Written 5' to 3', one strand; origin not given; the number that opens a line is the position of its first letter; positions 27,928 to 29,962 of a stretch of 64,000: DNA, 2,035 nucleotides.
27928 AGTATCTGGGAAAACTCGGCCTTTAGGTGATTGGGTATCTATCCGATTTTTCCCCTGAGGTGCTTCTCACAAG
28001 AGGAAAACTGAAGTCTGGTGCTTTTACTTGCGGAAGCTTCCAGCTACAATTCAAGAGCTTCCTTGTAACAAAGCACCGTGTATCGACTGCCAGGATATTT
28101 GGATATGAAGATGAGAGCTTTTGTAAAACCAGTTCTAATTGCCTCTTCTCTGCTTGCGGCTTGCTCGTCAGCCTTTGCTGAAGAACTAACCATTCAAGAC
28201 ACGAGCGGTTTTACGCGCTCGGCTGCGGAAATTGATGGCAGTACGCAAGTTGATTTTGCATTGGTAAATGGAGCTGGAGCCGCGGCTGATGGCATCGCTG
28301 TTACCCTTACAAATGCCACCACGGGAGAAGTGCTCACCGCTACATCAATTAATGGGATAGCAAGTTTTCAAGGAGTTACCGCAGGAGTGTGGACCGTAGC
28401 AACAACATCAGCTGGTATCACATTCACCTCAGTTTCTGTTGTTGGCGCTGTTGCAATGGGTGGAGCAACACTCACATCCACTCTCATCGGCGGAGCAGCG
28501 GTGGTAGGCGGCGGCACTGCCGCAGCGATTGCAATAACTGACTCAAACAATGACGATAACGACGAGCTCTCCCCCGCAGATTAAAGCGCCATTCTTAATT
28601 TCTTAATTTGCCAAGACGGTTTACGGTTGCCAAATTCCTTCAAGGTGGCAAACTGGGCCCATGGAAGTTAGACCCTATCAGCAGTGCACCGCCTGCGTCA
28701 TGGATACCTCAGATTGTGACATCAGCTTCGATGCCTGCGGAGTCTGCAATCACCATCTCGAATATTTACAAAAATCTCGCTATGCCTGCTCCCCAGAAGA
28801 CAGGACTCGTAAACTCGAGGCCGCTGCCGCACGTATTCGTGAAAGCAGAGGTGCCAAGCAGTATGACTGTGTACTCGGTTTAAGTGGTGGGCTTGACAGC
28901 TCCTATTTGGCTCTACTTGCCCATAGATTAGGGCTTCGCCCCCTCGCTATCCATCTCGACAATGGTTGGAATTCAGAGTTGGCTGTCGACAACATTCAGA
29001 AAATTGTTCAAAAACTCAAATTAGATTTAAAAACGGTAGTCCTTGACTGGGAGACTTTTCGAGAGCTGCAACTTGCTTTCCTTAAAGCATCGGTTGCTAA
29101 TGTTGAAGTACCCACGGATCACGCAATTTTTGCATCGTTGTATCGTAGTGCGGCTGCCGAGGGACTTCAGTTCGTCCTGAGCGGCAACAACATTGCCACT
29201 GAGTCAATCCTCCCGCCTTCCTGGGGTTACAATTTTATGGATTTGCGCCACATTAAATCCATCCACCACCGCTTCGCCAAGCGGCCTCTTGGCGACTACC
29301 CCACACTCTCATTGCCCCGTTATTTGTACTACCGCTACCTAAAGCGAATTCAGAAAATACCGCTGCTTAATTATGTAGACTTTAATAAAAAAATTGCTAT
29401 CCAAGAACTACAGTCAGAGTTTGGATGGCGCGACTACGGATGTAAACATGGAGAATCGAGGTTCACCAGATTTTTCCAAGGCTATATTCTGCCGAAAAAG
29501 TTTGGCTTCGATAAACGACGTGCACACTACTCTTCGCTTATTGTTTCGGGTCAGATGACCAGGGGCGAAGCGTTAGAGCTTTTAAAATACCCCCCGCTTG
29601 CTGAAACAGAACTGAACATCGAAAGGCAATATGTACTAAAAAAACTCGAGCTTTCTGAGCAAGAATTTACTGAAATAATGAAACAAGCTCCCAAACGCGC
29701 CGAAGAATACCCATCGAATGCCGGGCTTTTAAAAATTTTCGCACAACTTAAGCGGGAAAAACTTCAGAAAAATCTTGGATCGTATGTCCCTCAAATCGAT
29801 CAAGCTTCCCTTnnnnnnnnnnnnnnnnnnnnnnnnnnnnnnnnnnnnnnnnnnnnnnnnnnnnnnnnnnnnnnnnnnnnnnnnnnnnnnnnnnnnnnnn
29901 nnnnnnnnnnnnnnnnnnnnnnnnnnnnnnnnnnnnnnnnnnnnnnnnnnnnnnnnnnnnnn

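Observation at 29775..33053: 1092-aa protein fusing an N-terminal GT-C-like 13-TM domain to a ~590-aa domain with no recognisable motifs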

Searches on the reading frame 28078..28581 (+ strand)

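Call 4: search_protein_families(library=pfam, proteins=[window:28078-28581:+], max_evalue=0.1)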
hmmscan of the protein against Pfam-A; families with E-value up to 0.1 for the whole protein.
window:28078-28581:+ (168 aa): 1 family
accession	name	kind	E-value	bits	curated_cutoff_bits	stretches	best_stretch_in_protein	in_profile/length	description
PF13620.12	CarboxypepD_reg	-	0.063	14.1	32.3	0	64-133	8-78/82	Carboxypeptidase regulatory-like domain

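Call 5: search_protein_families(library=ncbifam, proteins=[window:28078-28581:+], max_evalue=0.1)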
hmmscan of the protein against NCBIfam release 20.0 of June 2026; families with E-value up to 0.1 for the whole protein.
window:28078-28581:+ (168 aa): 0 families

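Call 89: search_protein_families(library=ncbifam, proteins=[window:28078-28581:+], max_evalue=0.01)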
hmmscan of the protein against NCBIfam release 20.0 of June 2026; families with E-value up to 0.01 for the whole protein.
window:28078-28581:+ (168 aa): 0 families

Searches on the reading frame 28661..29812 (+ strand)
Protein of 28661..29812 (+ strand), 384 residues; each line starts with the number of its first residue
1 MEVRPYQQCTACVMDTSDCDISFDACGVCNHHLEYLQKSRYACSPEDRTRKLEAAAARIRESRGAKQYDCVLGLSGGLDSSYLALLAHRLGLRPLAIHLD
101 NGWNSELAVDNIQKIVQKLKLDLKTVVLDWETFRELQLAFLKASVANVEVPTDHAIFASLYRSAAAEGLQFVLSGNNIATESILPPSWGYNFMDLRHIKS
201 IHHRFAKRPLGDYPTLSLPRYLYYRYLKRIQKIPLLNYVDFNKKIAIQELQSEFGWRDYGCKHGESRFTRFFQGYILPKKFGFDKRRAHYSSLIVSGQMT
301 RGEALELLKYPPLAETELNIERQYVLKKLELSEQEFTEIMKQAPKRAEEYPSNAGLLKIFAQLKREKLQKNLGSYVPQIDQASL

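Call 4: search_protein_families(library=pfam, proteins=[window:28661-29812:+], max_evalue=0.1)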
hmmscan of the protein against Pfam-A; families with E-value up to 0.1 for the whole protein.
window:28661-29812:+ (384 aa): 6 families
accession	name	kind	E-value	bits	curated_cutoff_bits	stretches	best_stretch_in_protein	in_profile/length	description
PF02540.23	NAD_synthase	-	3.3e-05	23.6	21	1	68-128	19-81/242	NAD synthase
PF06508.19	QueC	-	6.5e-05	23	22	1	70-144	2-74/210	Queuosine biosynthesis protein QueC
PF00733.27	Asn_synthase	-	0.00081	19.6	21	1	74-176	24-126/354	Asparagine synthase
PF01507.26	PAPS_reduct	-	0.011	16.3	22.5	1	70-126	2-58/175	Phosphoadenosine phosphosulfate reductase domain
PF01171.26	ATP_bind_3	-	0.028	14.6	27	1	71-131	3-69/182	PP-loop family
PF02568.20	ThiI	-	0.033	14.2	20.5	1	69-121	5-58/197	Thiamine biosynthesis protein (ThiI)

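Call 5: search_protein_families(library=ncbifam, proteins=[window:28661-29812:+], max_evalue=0.1)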
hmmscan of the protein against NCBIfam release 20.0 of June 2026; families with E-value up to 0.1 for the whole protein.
window:28661-29812:+ (384 aa): 15 families
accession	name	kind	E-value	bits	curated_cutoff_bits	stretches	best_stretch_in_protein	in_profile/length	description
TIGR03573.1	WbuX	subfamily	4e-83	279.7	203.2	1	7-341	2-344/344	N-acetyl sugar amidotransferase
TIGR00884.1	guaA_Cterm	equivalog_domain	2.1e-05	24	338.75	1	54-129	5-80/310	glutamine-hydrolyzing GMP synthase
NF010587.0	PRK13980.1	equivalog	0.00014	21.2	255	1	59-127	22-93/267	NAD+ synthase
TIGR00552.1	nadE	equivalog_domain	0.00019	20.8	63.65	1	68-128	23-86/251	NAD(+) synthase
TIGR00364.1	TIGR00364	equivalog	0.00022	20.9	150.3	1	70-139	1-68/201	7-cyano-7-deazaguanine synthase QueC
NF000848.1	PRK00074.1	equivalog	0.00029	19.6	400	1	52-126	200-275/512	glutamine-hydrolyzing GMP synthase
TIGR01536.1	asn_synth_AEB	equivalog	0.00039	19.6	267.1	1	72-176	257-362/517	asparagine synthase (glutamine-hydrolyzing)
NF010588.0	PRK13981.1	equivalog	0.0019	16.6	479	1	66-128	283-348/546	NAD+ synthase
TIGR00268.2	TIGR00268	equivalog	0.002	17.4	150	1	70-177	16-120/259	ATP-dependent sacrificial sulfur transferase LarE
TIGR02432.1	lysidine_TilS_N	equivalog_domain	0.0068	16.4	93.6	1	71-134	3-72/189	tRNA lysidine(34) synthetase TilS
NF038212.1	argG_rel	exception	0.017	14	425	1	70-162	16-105/381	argininosuccinate synthase-related protein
NF001138.1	PRK00143.1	equivalog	0.019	13.9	284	1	71-103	3-35/345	tRNA 2-thiouridine(34) synthase MnmA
NF010367.0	PRK13795.1-2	equivalog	0.021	13.3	456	1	50-133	225-307/584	hypothetical protein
NF033561.1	macrolact_Ik_Al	subfamily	0.025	13.2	300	1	44-91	191-235/561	albusnodin/ikarugamycin family macrolactam cyclase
TIGR00342.1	TIGR00342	equivalog_domain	0.05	12.7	264.5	1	70-131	175-241/373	tRNA uracil 4-sulfurtransferase ThiI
